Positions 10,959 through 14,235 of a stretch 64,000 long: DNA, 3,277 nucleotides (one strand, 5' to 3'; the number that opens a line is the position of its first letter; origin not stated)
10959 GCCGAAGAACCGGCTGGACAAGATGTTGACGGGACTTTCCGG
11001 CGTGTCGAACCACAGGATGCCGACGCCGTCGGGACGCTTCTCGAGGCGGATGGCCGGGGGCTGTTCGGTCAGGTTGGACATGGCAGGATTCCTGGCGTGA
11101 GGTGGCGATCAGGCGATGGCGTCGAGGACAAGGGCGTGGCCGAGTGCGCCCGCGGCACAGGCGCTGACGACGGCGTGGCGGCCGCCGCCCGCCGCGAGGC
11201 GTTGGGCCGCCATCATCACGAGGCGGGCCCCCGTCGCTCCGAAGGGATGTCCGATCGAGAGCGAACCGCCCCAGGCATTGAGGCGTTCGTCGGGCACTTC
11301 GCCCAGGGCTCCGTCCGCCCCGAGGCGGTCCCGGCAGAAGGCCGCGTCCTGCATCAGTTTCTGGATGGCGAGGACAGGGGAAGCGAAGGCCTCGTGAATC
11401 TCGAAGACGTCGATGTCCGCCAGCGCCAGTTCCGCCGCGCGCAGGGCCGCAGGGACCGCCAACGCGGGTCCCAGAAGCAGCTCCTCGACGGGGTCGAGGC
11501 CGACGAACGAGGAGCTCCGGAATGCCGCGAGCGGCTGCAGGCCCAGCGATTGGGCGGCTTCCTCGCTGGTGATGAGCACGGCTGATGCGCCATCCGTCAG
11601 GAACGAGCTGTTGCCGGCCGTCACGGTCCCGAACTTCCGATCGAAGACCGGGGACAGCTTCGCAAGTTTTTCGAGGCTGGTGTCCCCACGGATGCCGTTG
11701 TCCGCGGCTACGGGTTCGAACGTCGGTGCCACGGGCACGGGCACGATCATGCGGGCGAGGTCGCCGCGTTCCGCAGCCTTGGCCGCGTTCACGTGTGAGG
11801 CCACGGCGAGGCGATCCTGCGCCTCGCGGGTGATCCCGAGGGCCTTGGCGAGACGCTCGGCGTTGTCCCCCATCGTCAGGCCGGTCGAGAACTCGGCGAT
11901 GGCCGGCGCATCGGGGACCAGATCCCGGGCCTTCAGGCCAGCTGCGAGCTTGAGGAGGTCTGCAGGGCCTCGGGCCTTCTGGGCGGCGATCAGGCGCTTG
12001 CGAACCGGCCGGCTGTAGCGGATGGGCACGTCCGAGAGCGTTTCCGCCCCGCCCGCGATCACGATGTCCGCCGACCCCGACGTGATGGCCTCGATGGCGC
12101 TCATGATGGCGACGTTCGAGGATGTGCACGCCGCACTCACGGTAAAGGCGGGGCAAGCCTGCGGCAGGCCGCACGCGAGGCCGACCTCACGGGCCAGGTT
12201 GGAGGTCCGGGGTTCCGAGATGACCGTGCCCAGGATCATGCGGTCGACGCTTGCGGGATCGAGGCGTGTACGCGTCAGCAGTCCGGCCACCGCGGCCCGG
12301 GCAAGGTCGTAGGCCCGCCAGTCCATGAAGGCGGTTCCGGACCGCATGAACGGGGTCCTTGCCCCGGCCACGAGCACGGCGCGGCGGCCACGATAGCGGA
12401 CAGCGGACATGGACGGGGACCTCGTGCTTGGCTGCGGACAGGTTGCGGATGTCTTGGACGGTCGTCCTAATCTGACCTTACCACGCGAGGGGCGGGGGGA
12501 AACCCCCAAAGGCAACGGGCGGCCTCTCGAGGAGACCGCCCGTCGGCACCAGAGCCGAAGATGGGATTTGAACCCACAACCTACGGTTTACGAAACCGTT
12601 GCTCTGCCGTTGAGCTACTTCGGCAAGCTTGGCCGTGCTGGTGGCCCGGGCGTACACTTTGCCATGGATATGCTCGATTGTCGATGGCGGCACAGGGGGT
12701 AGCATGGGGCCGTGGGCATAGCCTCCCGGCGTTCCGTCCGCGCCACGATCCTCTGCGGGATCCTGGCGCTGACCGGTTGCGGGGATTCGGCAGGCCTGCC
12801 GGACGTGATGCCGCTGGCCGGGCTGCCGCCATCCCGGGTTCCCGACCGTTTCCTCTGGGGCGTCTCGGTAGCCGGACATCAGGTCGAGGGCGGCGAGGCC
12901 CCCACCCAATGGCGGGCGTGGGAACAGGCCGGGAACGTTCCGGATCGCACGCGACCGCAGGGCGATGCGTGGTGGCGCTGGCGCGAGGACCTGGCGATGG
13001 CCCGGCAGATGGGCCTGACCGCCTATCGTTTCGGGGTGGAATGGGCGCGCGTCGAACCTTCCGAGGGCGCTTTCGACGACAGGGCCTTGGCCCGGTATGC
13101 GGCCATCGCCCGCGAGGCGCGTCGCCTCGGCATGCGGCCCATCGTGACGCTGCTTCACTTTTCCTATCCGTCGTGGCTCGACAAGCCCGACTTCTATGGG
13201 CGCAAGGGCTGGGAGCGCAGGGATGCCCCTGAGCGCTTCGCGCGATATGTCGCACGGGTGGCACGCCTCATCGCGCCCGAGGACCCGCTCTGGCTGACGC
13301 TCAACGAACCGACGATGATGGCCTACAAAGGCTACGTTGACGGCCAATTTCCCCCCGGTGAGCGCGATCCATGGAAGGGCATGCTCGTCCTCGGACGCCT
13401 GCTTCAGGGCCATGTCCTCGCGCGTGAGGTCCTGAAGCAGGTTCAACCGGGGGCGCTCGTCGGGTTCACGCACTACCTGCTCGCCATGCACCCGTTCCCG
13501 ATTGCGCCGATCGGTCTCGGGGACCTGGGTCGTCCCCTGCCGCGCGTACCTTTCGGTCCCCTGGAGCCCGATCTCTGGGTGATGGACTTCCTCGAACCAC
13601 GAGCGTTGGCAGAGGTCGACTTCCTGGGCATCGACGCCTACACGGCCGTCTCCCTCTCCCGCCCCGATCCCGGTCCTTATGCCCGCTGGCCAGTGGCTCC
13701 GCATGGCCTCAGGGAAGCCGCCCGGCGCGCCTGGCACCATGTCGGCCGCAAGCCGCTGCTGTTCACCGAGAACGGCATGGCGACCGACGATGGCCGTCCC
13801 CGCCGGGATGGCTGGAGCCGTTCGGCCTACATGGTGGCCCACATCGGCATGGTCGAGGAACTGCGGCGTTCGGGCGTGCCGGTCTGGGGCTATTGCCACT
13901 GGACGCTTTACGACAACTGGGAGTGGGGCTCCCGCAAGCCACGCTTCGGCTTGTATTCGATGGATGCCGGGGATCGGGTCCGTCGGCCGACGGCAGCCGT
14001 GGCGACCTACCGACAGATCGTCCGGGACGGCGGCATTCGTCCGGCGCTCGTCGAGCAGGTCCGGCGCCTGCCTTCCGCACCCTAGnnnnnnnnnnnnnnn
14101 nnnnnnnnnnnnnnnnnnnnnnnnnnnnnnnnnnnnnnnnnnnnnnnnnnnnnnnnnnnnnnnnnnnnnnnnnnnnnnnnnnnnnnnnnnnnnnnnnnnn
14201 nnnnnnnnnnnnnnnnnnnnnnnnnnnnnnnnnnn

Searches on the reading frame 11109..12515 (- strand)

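Call 9: search_protein_families(library=pfam, proteins=[window:11109-12515:-], max_evalue=0.001)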
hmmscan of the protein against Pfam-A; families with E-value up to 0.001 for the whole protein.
window:11109-12515:- (468 aa): 5 families
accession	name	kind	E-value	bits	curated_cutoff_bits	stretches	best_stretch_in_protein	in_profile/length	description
PF00108.29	Thiolase_N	-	6.3e-67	226.1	26.4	1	47-319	2-260/260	Thiolase, N-terminal domain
PF02803.24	Thiolase_C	-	3e-32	111.3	27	1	327-465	2-122/123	Thiolase, C-terminal domain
PF00109.32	ketoacyl-synt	-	1.7e-09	38.1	20.8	1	121-160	165-204/252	Beta-ketoacyl synthase, N-terminal domain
PF22691.2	Thiolase_C_1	-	4.8e-05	23.6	28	1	353-455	23-125/144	Thiolase C-terminal domain-like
PF08545.16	ACP_syn_III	-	0.00079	19.7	24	0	125-163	2-40/80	3-Oxoacyl-[acyl-carrier-protein (ACP)] synthase III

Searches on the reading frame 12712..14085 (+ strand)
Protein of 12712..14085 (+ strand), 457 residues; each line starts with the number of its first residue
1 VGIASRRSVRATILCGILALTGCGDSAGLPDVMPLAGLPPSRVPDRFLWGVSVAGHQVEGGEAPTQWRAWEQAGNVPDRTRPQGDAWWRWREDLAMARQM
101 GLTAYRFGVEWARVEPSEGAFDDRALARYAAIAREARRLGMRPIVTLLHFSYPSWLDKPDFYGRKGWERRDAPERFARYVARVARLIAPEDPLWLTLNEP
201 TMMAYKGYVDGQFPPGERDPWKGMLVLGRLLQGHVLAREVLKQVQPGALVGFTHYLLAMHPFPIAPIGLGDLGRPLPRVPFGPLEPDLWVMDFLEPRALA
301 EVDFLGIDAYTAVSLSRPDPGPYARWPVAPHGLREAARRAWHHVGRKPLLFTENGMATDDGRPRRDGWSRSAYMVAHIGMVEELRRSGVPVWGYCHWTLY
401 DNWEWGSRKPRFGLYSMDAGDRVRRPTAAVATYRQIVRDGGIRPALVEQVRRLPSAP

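Call 9: search_protein_families(library=pfam, proteins=[window:12712-14085:+], max_evalue=0.001)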
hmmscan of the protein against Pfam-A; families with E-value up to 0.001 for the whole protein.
window:12712-14085:+ (457 aa): 1 family
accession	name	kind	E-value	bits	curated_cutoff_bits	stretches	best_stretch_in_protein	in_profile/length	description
PF00232.24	Glyco_hydro_1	-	3.7e-49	167.8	22.6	2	42-261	4-227/453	Glycosyl hydrolase family 1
